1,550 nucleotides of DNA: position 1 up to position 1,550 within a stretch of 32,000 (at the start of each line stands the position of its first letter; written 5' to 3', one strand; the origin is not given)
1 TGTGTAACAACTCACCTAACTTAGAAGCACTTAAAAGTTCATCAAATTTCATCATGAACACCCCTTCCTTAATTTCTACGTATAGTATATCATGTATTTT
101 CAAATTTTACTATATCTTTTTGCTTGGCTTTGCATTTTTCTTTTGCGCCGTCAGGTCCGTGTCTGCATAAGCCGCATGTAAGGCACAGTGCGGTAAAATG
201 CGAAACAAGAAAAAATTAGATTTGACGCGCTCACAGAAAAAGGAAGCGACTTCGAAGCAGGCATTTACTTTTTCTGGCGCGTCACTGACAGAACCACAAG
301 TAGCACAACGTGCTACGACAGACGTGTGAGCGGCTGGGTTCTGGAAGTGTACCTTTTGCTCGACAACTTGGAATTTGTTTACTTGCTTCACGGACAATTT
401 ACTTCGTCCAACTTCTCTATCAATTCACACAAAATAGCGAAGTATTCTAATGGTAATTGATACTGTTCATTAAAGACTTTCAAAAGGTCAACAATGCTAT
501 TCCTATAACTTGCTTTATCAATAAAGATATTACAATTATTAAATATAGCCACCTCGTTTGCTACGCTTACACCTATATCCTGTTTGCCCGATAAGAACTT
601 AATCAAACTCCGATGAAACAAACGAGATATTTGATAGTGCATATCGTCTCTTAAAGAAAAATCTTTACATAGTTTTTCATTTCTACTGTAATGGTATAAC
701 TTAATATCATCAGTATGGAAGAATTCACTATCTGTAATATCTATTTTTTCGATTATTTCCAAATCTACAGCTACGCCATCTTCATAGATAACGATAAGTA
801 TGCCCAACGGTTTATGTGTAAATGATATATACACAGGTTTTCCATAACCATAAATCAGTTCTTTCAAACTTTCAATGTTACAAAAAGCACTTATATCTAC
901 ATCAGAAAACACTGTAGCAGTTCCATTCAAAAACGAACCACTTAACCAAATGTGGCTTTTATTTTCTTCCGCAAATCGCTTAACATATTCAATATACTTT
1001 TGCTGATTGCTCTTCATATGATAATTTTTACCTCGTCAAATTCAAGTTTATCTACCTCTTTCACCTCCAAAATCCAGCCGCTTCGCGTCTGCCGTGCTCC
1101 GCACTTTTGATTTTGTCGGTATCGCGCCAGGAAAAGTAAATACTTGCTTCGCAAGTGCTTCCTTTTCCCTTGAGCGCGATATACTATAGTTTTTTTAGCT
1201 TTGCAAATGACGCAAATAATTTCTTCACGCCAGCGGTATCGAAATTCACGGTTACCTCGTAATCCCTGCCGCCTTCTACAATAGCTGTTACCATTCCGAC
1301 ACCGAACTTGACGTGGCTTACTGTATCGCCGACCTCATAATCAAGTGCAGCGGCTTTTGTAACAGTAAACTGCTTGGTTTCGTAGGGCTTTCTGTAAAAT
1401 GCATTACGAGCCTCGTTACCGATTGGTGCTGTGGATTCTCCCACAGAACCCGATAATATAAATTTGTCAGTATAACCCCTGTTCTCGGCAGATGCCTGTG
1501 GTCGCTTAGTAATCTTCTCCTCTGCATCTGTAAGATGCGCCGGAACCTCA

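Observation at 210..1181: Diverged ~150-nt hairpin-rich repeats in inverted orientation bracket a nucleotidyltransferase gene directly downstream of pcrA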

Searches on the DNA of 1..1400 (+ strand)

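Call 7: search_rna_families(source=window, start=1, end=1400, threshold=evalue, max_evalue=10, show_alignments=3)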
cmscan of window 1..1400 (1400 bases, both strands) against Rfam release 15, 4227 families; matches with E-value up to 10: 5.
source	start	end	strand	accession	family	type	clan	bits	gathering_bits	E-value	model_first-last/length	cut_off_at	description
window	102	226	+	RF01859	Phe_leader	Cis-reg; leader;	-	17.8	55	6.3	1-125/125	no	Phenylalanine leader peptide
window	118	210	+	RF03565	mir-1282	Gene; miRNA;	-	16.9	107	4.8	1-101/101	no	mir-1282 microRNA precursor family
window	40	72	-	RF01360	CRISPR-DR47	Gene; CRISPR;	-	15.8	39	9.9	1-37/37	no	CRISPR RNA direct repeat element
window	113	210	+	RF02619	BSnc115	Gene; sRNA;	-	15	115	9.1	1-91/91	no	Brucella sRNA 115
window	1338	1351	+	RF01834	fiv_FSE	Cis-reg; frameshift_element;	-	14.8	53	3.6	1-35/35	no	ribosomal frameshift site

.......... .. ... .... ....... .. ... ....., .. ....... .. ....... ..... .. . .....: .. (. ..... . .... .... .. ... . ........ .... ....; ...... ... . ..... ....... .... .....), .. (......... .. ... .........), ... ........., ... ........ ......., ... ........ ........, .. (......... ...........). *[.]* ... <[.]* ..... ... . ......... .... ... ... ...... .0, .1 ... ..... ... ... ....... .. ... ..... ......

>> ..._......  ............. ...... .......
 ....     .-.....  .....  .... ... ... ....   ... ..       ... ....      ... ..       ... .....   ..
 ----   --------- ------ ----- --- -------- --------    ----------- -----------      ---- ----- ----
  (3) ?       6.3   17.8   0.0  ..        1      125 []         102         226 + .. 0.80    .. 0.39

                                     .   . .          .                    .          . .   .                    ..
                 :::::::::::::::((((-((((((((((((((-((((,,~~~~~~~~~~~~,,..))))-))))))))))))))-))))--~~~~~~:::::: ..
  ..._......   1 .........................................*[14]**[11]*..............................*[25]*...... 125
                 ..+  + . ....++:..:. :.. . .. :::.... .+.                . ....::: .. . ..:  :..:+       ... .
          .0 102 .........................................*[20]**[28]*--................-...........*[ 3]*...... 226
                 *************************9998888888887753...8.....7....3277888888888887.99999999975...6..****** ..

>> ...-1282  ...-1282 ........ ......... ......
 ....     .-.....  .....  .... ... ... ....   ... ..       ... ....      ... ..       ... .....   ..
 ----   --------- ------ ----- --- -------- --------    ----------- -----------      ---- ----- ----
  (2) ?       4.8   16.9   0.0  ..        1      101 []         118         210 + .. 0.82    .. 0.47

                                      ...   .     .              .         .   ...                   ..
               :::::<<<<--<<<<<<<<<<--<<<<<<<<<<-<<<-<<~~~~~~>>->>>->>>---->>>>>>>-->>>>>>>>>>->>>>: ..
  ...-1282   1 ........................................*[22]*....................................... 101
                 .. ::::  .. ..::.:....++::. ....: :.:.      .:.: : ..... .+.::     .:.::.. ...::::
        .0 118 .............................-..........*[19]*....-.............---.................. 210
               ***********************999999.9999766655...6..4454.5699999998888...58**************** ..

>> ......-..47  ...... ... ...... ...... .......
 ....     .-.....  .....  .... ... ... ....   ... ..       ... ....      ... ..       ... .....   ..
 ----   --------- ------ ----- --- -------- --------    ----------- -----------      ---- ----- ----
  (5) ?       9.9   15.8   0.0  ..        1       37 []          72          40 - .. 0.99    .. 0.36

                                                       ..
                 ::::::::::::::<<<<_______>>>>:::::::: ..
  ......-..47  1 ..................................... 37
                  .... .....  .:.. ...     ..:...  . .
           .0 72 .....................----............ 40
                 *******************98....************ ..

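Call 47: build_rna_model(alignment_id=A4)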
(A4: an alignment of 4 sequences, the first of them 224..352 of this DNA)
Model R1 built from alignment A4 (4 sequences, 140 columns); structure: RNAalifold consensus.
model positions 122; base pairs 43; branch points 2; effective number of sequences 0.83; information 0.589 bits per position. Calibrated on 0.2 Mb of random sequence (short: E-values are rough).
structure used (alignment columns):
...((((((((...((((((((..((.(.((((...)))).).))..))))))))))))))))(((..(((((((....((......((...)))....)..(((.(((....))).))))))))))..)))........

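Call 48: search_with_rna_model(model_id=R1, sources=[window, L001, L002, L003, L004, L005, L006, L007, L008, L009, L010, L011, L012, L013, L014, L015, L016, L017, L018, L019, L020, L021, L022, L023, L024, L025, L026, L027, L028, L033, L035, L036, L037, L038, L039, L040, L041, L042, L043, L044, L045], max_evalue=1)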
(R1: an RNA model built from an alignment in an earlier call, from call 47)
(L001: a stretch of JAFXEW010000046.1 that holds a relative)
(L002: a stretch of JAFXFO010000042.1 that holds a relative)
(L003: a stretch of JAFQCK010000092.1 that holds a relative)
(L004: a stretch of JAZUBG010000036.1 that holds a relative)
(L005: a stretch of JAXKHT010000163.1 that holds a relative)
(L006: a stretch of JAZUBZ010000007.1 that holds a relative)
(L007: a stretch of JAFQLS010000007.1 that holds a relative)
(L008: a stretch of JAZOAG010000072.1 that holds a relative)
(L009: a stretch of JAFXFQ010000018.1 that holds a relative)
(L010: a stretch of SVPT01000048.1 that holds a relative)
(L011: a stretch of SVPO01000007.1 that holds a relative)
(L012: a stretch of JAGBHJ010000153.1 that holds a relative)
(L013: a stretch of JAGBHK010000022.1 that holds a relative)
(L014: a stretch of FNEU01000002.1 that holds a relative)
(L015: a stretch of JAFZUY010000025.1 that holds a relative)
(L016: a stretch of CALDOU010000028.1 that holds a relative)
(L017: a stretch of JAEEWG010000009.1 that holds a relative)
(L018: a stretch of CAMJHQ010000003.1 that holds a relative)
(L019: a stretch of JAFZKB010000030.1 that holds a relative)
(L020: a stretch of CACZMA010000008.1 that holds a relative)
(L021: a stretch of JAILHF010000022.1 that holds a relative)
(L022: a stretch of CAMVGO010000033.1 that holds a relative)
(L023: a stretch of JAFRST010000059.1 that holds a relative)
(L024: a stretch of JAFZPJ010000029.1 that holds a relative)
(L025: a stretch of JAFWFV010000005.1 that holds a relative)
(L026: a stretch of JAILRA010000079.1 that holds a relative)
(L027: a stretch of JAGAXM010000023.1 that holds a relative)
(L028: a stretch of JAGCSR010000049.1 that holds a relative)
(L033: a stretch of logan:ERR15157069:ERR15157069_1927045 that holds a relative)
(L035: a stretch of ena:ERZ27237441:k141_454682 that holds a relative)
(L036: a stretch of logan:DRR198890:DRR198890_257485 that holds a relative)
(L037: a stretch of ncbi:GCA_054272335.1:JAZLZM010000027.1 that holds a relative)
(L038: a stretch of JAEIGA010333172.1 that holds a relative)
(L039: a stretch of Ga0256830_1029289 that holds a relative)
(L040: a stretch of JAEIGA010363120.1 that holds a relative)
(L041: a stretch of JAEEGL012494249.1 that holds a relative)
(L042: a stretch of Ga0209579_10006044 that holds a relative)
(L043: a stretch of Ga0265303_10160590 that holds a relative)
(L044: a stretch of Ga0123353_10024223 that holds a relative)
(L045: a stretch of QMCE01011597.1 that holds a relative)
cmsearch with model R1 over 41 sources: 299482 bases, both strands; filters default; matches with E-value up to 1: 8.
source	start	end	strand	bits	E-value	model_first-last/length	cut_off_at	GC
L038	800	921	-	141.4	9.9e-32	1-122/122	no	0.48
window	1059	1180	-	141.1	1.1e-31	1-122/122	no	0.51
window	224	352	+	118.5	3.3e-26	1-122/122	no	0.53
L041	2894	3018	+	106.6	2.6e-23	1-122/122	no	0.56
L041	2880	2953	-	25.4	0.0011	1-122/122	no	0.55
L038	862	950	+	22.9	0.0046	1-122/122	no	0.43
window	1121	1206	+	22.3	0.0065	1-122/122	no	0.41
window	209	283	-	21.1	0.013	1-122/122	no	0.44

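Call 53: search_with_rna_model(model_id=R1, sources=[L046, L047, L048, L049, L050, L029, L030, L031, L032, L034], max_evalue=1)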
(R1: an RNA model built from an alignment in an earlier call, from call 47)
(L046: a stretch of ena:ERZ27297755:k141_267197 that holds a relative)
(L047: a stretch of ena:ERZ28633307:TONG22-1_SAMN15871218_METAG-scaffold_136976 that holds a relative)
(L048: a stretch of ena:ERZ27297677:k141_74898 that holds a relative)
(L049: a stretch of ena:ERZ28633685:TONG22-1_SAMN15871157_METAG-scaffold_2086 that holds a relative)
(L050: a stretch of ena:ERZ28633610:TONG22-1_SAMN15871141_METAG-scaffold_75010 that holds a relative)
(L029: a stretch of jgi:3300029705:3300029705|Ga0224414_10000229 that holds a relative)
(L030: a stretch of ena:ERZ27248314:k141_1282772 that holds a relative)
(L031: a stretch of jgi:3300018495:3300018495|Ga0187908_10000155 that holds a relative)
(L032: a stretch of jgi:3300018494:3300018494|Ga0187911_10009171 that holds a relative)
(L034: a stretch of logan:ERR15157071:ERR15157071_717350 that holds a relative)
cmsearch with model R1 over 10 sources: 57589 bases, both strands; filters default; matches with E-value up to 1: 14.
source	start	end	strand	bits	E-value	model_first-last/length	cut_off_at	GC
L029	6269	6390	+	141.1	2.2e-32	1-122/122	no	0.51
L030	6269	6390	+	141.1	2.2e-32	1-122/122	no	0.51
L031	6269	6390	+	141.1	2.2e-32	1-122/122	no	0.51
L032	6269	6390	+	141.1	2.2e-32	1-122/122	no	0.51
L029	7097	7225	-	118.5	6.4e-27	1-122/122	no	0.53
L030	7097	7225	-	118.5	6.4e-27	1-122/122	no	0.53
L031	7097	7225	-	118.5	6.4e-27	1-122/122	no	0.53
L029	6243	6328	-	22.3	0.0012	1-122/122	no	0.41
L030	6243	6328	-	22.3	0.0012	1-122/122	no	0.41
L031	6243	6328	-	22.3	0.0012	1-122/122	no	0.41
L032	6243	6328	-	22.3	0.0012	1-122/122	no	0.41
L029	7166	7240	+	21.1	0.0024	1-122/122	no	0.44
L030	7166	7240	+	21.1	0.0024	1-122/122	no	0.44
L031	7166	7240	+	21.1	0.0024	1-122/122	no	0.44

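Call 54: search_dna_similar(query=window:1037-1190:-, collection=plasmids, mode=distant, max_evalue=0.01)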
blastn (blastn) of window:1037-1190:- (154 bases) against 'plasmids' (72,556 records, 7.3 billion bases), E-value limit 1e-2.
No match.

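Call 55: search_dna_similar(query=window:1037-1190:-, collection=phages, mode=distant, max_evalue=0.01)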
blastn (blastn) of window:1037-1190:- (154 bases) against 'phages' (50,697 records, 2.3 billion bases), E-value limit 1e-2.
No match.

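Call 63: search_with_rna_model(model_id=R1, sources=[L053, L054, L056], max_evalue=1)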
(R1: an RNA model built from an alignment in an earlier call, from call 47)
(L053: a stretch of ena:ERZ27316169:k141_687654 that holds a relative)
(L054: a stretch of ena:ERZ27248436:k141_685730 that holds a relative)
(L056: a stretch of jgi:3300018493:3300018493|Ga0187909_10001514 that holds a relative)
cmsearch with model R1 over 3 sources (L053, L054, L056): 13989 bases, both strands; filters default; matches with E-value up to 1: 8.
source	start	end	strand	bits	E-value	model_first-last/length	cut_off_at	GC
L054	1309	1430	+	141.1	5.3e-33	1-122/122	no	0.51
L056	539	660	+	141.1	5.3e-33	1-122/122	no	0.51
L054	2137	2265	-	118.5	1.5e-27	1-122/122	no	0.53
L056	1367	1495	-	118.5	1.5e-27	1-122/122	no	0.53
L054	1283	1368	-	22.3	0.0003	1-122/122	no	0.41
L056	513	598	-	22.3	0.0003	1-122/122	no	0.41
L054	2206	2280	+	21.1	0.00059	1-122/122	no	0.44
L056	1436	1510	+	21.1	0.00059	1-122/122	no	0.44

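Call 70: search_with_rna_model(model_id=R1, sources=[L057, L058, L059, L060, L061, L062], max_evalue=1)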
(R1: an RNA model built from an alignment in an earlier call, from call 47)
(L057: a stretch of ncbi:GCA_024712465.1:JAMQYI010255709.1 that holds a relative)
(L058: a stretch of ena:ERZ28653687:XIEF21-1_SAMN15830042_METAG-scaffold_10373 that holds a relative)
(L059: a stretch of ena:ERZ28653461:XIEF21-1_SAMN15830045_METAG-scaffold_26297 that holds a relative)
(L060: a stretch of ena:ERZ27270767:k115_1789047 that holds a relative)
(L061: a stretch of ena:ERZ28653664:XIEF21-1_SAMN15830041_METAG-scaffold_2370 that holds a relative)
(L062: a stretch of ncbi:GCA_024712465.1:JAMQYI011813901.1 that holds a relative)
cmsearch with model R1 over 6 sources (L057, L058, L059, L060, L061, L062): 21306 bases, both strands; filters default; matches with E-value up to 1: 2.
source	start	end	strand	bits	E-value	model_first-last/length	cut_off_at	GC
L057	2270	2394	+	106.8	1.6e-24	1-122/122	no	0.56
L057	2256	2329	-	25.4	8.1e-05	1-122/122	no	0.55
